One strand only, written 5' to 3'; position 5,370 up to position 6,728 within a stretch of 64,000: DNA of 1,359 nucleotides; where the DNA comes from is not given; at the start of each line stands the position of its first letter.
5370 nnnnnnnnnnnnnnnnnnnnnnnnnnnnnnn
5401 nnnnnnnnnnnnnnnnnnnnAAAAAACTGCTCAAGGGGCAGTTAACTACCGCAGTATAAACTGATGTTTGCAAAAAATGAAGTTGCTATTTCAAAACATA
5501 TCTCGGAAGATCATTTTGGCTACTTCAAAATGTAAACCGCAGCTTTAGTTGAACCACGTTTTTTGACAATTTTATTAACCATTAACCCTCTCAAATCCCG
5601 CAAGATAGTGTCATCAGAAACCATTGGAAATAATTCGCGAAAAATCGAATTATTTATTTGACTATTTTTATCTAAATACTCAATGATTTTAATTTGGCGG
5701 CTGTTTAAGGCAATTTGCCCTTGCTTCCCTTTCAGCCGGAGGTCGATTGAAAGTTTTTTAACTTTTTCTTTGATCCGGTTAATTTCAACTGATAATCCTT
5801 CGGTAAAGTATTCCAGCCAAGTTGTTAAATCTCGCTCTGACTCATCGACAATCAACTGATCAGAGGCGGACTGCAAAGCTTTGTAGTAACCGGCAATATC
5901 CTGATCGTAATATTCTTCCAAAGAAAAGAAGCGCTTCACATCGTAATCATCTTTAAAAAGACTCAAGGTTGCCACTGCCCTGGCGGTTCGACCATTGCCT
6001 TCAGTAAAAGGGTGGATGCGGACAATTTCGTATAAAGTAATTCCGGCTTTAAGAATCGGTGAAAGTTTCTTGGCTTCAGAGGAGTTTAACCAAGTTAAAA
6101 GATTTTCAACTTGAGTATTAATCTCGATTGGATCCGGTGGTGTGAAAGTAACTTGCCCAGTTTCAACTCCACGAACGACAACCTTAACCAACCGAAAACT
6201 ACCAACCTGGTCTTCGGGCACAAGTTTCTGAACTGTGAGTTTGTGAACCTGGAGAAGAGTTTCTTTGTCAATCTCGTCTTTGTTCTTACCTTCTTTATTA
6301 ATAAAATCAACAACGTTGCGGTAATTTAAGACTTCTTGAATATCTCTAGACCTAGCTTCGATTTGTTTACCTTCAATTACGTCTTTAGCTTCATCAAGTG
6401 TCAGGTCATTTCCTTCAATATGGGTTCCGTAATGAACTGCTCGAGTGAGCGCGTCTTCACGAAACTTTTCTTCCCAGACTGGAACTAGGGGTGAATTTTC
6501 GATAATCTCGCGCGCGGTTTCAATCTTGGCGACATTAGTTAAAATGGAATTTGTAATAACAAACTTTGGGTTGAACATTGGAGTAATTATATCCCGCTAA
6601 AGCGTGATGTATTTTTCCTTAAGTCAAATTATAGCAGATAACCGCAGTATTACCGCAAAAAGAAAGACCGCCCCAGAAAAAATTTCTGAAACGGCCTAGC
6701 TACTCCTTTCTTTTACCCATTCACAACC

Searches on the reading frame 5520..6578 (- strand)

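Call 21: search_protein_families(library=pfam, proteins=[window:5520-6578:-], max_evalue=0.001)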
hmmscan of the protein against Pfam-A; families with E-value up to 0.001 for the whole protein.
window:5520-6578:- (352 aa): 1 family
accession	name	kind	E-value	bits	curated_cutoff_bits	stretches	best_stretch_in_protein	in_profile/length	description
PF02661.23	Fic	-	2.9e-18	66.9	24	1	103-206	2-92/93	Fic/DOC family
